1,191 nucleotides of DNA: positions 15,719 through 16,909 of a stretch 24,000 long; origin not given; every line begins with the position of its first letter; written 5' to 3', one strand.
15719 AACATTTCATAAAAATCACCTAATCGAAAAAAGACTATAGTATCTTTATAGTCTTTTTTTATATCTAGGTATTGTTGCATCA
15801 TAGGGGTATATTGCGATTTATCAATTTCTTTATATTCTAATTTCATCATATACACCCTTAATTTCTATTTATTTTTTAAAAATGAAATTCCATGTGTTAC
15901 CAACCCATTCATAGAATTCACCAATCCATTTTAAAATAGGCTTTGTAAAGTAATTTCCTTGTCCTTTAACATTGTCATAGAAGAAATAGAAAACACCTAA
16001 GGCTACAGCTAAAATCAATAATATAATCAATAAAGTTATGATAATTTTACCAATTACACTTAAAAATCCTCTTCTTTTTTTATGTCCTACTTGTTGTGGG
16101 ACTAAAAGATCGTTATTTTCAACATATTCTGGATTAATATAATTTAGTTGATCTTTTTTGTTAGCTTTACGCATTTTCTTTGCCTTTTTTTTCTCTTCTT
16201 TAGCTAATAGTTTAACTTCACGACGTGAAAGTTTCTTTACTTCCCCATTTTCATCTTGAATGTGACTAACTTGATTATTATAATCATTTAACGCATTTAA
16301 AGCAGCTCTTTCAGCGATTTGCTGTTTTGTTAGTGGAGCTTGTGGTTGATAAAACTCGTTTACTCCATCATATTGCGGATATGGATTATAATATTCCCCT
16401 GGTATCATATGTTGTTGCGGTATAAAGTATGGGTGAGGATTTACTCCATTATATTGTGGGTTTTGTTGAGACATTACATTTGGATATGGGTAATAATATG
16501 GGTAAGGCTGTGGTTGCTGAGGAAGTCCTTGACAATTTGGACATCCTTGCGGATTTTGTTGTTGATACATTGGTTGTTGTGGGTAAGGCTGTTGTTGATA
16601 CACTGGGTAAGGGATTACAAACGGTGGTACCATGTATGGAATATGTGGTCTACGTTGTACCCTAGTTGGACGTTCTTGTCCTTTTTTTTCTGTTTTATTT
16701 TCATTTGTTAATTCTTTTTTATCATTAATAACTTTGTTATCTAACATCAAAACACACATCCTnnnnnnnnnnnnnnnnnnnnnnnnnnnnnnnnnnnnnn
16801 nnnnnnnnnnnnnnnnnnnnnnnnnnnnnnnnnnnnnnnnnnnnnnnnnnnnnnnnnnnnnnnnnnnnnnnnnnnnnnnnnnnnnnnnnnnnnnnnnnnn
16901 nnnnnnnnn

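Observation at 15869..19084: Two unrecognisable genes wedged between cotE and mutS in an otherwise B. subtilis-like syntenic block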

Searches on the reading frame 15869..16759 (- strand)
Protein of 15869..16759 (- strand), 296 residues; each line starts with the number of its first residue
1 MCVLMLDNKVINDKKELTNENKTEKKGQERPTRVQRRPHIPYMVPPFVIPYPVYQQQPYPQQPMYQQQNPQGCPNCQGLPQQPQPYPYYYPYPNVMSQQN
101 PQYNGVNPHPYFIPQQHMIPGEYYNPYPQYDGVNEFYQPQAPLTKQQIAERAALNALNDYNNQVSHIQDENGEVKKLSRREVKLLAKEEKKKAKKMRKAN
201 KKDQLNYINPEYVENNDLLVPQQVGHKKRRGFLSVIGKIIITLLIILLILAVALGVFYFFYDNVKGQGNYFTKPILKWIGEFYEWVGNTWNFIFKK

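Call 3: search_protein_families(library=pfam, proteins=[window:15869-16759:-], max_evalue=1)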
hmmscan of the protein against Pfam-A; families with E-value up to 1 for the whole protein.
window:15869-16759:- (296 aa): 2 families
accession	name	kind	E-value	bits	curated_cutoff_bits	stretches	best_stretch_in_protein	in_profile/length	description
PF20990.2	DUF2207_C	-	0.0056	16.9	33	1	147-258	71-163/247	Predicted membrane protein (DUF2207) C-terminal domain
PF20185.3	DUF6548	-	0.15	12.4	27.3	1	145-251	70-157/164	Family of unknown function (DUF6548)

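Call 4: search_protein_families(library=ncbifam, proteins=[window:15869-16759:-], max_evalue=1)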
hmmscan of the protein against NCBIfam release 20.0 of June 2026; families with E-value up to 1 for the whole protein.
window:15869-16759:- (296 aa): 3 families
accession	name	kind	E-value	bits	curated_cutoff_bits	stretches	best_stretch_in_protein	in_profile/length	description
NF037998.2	RND_1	equivalog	0.00022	19.1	400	1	161-271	673-790/1237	protein translocase SecDF, variant type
TIGR04117.1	Syntroph_Cxxx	paralog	0.046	13.8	50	1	223-249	18-45/98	Cys-Xaa-Xaa-Xaa repeat radical SAM target protein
NF038277.1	accessory_MacP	equivalog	0.42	11.1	45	1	179-253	29-96/98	cell wall synthase accessory phosphoprotein MacP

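Call 7: find_homologous_proteins(query=window:15869-16747:-)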
Query window:15869-16747:- (292 aa): 1 proteins with E <= 0.001 among 751 candidates.
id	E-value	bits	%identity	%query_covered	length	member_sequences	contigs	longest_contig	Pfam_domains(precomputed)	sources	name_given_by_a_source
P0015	5.0e-194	661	99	100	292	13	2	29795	-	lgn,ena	-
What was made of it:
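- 15869..16747 (-): ORF B, 292 aa plus stop: the C-terminal 28% of the ancestral gene, a tail-anchored remnant. Its only homologue in 5.8 billion proteins is itself (call 7).
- B has no homologue as a separate protein (call 7).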

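Call 70: search_protein_families(library=padloc, proteins=[window:15872-16747:-], max_evalue=0.01)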
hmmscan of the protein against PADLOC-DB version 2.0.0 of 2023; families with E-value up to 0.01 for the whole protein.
window:15872-16747:- (292 aa): 0 families

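Call 71: search_protein_families(library=phrogs, proteins=[window:15872-16747:-], max_evalue=0.01)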
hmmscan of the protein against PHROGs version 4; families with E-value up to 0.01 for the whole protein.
window:15872-16747:- (292 aa): 0 families
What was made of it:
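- On Anti-phage defence or prophage genes: No hits for A or B (calls 70, 71).
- Tried and rejected: Defence-system or phage origin: no PADLOC or PHROGs hits (calls 70, 71).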
